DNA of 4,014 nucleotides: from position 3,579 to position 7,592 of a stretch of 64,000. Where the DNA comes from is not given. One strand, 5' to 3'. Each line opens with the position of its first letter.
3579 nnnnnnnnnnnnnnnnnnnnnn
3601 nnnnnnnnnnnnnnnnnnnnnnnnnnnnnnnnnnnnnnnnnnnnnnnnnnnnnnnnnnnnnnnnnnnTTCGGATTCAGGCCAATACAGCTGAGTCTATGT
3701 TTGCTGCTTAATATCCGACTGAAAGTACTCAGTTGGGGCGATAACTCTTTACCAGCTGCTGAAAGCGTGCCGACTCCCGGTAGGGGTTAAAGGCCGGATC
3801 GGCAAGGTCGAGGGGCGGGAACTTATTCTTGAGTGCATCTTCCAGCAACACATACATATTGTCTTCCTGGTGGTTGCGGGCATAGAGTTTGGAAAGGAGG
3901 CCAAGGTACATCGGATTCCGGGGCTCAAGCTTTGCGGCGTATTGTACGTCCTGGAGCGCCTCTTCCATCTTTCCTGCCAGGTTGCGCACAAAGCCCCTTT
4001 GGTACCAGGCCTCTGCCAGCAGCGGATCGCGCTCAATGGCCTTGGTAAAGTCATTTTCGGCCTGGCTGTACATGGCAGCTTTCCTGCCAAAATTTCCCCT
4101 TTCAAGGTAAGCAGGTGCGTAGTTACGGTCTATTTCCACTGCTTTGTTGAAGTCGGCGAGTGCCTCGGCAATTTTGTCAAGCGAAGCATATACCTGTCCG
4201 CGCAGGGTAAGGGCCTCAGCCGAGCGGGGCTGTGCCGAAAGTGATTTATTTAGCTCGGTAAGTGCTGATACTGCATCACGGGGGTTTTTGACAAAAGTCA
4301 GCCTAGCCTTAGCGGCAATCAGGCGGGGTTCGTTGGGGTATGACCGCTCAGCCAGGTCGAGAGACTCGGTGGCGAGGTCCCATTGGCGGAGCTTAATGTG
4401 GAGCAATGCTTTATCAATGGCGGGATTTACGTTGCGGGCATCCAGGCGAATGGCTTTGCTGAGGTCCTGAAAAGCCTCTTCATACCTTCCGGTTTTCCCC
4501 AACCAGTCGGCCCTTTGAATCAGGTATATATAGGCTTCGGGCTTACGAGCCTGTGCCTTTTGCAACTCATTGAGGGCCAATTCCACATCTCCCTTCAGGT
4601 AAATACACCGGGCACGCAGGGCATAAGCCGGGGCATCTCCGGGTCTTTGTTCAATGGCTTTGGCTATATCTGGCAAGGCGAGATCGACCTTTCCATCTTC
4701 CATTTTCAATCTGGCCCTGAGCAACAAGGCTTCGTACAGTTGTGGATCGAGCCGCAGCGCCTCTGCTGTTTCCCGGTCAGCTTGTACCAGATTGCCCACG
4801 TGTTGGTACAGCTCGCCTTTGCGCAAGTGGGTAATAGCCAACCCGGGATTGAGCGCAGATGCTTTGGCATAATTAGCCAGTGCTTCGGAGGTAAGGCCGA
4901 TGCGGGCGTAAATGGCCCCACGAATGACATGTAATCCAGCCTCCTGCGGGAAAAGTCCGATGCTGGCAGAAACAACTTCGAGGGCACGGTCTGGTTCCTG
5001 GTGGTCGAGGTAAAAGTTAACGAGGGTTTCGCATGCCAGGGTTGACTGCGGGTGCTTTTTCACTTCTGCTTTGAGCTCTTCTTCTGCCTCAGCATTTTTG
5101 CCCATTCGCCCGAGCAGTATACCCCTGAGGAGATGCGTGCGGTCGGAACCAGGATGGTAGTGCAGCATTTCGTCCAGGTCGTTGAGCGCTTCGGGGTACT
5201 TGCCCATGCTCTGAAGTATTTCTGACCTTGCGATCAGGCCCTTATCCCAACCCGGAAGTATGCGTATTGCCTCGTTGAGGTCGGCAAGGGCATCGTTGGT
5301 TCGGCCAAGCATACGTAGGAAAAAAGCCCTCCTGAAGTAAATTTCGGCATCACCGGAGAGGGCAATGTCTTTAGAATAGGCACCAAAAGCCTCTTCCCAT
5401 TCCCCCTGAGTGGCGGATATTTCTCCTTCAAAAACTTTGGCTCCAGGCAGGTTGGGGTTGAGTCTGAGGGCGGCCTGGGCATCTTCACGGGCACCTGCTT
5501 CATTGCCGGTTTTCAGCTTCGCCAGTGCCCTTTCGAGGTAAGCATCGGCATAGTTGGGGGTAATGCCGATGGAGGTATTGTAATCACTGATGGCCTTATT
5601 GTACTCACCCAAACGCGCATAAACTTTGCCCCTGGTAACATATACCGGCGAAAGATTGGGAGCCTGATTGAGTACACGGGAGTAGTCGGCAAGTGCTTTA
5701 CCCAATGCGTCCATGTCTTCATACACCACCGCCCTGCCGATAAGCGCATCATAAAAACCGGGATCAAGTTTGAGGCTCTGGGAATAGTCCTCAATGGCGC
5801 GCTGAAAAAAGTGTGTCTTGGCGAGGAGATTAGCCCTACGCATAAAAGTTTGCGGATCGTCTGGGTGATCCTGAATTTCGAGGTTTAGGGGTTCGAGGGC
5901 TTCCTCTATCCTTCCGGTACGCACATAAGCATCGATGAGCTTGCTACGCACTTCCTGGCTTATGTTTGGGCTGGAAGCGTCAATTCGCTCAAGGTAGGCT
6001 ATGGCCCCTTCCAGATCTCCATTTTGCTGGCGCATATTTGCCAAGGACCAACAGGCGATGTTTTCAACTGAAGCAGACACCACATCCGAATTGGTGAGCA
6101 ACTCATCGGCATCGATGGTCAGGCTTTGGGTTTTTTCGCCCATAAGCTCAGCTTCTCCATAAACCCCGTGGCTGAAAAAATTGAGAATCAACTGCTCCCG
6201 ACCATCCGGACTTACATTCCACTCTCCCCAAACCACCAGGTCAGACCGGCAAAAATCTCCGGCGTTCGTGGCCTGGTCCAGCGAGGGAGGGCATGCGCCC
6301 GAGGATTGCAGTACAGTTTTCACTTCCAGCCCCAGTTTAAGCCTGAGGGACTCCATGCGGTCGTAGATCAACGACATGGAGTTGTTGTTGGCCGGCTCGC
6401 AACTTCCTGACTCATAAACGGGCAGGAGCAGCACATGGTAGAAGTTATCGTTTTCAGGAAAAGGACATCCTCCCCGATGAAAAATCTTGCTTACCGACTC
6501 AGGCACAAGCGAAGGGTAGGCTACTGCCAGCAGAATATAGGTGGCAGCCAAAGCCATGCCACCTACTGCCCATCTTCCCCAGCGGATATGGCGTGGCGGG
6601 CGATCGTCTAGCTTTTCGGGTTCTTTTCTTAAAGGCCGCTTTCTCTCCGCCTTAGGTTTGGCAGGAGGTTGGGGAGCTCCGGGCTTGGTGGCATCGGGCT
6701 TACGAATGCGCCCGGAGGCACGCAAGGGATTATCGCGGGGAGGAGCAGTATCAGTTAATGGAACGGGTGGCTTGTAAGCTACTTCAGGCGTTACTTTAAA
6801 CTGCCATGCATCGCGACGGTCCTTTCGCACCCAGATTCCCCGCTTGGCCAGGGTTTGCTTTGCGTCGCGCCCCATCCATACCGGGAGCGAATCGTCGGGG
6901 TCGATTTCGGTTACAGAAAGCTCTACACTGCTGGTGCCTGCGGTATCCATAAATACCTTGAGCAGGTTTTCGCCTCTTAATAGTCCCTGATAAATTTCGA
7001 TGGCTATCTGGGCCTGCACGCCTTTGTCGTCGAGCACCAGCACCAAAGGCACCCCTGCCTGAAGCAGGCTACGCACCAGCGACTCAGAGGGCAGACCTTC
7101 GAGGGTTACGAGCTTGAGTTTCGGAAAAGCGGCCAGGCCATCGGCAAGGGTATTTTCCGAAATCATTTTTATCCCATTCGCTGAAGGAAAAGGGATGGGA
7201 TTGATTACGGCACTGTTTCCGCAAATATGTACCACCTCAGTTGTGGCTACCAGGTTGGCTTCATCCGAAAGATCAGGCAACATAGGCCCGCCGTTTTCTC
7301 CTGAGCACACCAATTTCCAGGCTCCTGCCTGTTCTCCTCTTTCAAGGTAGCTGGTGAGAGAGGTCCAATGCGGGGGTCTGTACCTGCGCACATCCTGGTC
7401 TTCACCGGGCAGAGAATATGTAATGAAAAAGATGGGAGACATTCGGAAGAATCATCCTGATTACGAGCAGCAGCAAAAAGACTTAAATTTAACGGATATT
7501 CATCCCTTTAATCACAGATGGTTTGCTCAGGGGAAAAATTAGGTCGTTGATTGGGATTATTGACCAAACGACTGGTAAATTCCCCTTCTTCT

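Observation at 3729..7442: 1237-aa single-pass membrane protein: unknown cytoplasmic head, proline/lysine-rich linker, ~900 aa of extracytoplasmic TPR repeats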

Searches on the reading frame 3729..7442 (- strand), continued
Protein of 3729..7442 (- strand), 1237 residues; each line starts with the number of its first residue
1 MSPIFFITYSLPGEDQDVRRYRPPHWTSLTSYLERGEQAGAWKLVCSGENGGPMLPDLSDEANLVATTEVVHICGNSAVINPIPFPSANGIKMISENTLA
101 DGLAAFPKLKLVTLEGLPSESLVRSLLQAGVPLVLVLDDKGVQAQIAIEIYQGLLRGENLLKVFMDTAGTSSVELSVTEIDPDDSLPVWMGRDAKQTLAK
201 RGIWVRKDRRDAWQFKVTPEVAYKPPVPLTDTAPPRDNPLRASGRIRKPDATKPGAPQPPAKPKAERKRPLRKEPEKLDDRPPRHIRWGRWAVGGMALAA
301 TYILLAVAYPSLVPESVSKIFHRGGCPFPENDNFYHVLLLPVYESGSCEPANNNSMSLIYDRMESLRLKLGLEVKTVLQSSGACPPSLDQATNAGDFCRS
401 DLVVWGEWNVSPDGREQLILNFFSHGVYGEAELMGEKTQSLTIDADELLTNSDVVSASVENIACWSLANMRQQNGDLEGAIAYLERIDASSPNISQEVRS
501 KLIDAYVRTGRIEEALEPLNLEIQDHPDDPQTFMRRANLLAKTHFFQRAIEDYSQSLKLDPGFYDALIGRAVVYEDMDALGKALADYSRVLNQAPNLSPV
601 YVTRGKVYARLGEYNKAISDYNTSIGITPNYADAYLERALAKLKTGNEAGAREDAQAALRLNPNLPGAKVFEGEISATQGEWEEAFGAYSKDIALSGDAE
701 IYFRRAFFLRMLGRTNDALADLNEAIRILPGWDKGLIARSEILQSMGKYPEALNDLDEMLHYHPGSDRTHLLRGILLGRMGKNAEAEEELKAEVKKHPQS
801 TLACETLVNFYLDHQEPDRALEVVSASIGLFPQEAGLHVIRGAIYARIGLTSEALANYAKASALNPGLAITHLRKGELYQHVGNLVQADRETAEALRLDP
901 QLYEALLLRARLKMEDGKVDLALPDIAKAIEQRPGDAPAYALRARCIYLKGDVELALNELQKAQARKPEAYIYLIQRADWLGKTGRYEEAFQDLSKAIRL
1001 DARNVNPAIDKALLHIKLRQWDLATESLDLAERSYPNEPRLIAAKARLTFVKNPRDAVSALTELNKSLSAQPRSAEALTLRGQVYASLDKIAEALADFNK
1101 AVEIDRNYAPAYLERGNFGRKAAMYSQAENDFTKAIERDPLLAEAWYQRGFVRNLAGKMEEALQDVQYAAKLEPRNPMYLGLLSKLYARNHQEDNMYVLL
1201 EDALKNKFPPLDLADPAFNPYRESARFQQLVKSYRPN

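Call 64: find_encoding_contigs(protein=P0025, flank=10000, max_places=2)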
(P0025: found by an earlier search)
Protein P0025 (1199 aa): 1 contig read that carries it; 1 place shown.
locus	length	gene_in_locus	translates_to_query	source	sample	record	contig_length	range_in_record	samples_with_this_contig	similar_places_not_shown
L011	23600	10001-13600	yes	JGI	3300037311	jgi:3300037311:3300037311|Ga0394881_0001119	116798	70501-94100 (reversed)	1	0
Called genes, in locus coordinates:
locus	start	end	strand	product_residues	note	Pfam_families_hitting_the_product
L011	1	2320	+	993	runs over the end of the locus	PF00082:Peptidase_S8, PF19081:Ig_7, PF00801:PKD, PF18911:PKD_4, PF18962:Por_Secre_tail (weak)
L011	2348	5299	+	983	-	PF00082:Peptidase_S8, PF19081:Ig_7, PF00801:PKD, PF18911:PKD_4, PF18962:Por_Secre_tail (faint)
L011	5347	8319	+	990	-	PF00082:Peptidase_S8, PF19081:Ig_7, PF00801:PKD, PF18911:PKD_4, PF18962:Por_Secre_tail (weak)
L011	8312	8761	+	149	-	PF13588:HSDR_N_2, PF04313:HSDR_N (weak)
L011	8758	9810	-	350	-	-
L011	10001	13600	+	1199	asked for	PF23914:TPR_CcmH_CycH (faint), PF25064:ARM_TT21_5th (faint), PF00515:TPR_1 (weak), PF13432:TPR_16 (weak), PF13371:TPR_9 (weak), PF13432:TPR_16 (weak), PF14559:TPR_19 (weak), PF13371:TPR_9 (weak), +16 more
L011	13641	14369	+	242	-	PF00106:adh_short, PF08659:KR, PF13561:adh_short_C2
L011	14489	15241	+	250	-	PF06439:3keto-disac_hyd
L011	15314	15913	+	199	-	PF09837:DUF2064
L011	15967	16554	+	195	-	PF02525:Flavodoxin_2, PF03358:FMN_red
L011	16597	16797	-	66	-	-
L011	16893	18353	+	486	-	PF00884:Sulfatase, PF01663:Phosphodiest, PF16347:SGSH_C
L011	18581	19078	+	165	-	-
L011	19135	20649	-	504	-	PF01839:FG-GAP (faint), PF13517:FG-GAP_3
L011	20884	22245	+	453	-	PF01408:GFO_IDH_MocA, PF21252:Glyco_hydro_109_C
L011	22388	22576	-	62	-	-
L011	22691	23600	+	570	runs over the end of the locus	-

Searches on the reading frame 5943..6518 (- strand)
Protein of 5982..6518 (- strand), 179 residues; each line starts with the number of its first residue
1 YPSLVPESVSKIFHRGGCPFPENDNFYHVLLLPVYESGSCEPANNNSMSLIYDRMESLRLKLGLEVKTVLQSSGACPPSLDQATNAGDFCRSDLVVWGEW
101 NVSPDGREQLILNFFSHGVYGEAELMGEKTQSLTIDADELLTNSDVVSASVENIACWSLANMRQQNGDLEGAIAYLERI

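Call 9: search_protein_families(library=pfam, proteins=[window:5982-6518:-], max_evalue=10)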
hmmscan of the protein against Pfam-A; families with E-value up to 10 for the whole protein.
seq(179 aa): 1 family
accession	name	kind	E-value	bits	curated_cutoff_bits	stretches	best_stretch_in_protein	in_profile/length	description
PF00027.35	cNMP_binding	-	0.2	12.1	27.5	1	95-138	23-69/89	Cyclic nucleotide-binding domain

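Call 44: search_solved_structures(query=A2, max_evalue=10)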
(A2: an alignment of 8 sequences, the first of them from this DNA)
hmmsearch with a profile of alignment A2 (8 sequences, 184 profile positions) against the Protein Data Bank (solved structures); distinct sequences matched with E-value up to 10: 39.
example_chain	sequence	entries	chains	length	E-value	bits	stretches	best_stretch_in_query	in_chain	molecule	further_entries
9qhb_A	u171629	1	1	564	1.3e-10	44.5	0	150-171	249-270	Engineered tetratricopeptide repeat protein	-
8bu0_A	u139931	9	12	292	4.7e-10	42.7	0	150-171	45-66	Consensus tetratricopeptide repeat protein | Crystal structure of an 8-repeat consensus TPR superhelix with Zinc. | Monomer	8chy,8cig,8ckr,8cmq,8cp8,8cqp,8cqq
9qhc_A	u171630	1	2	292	2e-07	34.2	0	149-171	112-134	Engineered tetratricopeptide repeat protein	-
2fo7_A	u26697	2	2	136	3.9e-06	29.9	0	149-171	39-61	SYNTHETIC CONSENSUS TPR PROTEIN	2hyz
8ch0_A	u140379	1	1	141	5.2e-06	29.5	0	149-171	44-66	Consensus tetratricopeptide repeat protein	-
1na0_A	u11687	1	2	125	5.5e-05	26.2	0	149-177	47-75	designed protein CTPR3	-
7obi_A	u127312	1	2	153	0.00026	24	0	151-177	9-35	CTPR-rv4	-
2wqh_A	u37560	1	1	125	0.00028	23.9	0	149-171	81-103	CTPR3Y3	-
4y6c_A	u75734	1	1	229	0.00034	23.6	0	151-173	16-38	ANSERINA PUTATIVE KINESIN LIGHT chain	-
3kd7_A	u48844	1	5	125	0.0045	19.9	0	149-177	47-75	CTPR390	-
6vfh_A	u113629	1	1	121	0.0061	19.5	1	149-177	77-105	T33_dn10A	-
1na3_A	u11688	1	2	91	0.0073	19.3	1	149-177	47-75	designed protein CTPR2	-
4y6w_A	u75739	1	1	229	0.0076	19.2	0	151-173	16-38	NaB(AB)3ACb - light chain TPR-like repeats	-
6v8e_A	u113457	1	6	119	0.011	18.7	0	149-177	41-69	Designed protein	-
2avp_A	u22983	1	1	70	0.012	18.6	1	149-171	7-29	synthetic consensus TPR protein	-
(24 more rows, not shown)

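Call 52: predict_structure(alignment_id=A2)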
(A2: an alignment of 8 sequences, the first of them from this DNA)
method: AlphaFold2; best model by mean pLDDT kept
length: 183 residues; sequences in the alignment: 8
mean_pLDDT: 87.5   pTM: 0.85
mean pLDDT of the five models: 87.5, 87.5, 87.0, 86.7, 86.6
residues with pLDDT >= 90: 103; 70-90: 70; 50-70: 4; < 50: 6
segments of 3 or more residues with pLDDT < 50: 1-6
pLDDT, mean of each block of 10 residues (from residue 1): 54 86 91 85 94 92 78 88 93 92 93 90 92 88 94 94 93 79 80
secondary structure, 60 per line:
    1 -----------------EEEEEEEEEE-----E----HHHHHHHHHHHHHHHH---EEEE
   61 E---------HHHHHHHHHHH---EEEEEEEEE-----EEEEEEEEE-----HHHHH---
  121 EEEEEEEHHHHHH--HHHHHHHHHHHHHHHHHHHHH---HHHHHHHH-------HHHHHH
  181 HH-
elements in order: E18-27 H38-53 E57-61 H71-81 E85-93 E99-107 H113-117 E121-127 H128-133 H136-156 H160-167 H175-182

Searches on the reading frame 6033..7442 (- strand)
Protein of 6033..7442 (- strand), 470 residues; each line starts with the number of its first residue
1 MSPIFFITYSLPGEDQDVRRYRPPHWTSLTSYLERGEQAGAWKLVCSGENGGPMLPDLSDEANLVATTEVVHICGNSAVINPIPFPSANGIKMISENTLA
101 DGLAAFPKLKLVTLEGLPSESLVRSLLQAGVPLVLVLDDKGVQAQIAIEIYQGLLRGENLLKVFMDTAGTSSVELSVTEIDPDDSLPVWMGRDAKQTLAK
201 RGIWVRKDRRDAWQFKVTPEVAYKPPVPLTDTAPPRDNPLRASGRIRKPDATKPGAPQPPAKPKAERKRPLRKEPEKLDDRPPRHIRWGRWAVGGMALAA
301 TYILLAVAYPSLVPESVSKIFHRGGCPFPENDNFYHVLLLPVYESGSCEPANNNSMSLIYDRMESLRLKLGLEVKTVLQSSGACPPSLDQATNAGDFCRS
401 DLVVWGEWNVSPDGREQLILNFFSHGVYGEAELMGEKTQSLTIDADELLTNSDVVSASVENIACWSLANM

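Call 58: find_related_loci(query=A3, collection=genome_contigs, flank=10000)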
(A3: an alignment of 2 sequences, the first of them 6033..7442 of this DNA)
Query A3 (470 aa) in genome_contigs; peptide patterns used: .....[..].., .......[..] (x = any residue, [..] = any of these).
97 stretches matched a pattern, but none encodes a relative of the query by tblastn (E <= 1e-3).

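Call 70: find_related_loci(query=A3, collection=metagenome_contigs, flank=6000)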
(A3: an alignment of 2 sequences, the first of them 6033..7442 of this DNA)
Query A3 (470 aa) in metagenome_contigs; peptide patterns used: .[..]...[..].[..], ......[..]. (x = any residue, [..] = any of these).
467 stretches matched a pattern; 1 encode a relative of the query (tblastn E <= 1e-3); 1 distinct loci.
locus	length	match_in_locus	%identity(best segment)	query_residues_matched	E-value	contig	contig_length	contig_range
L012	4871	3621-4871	46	1-421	7e-121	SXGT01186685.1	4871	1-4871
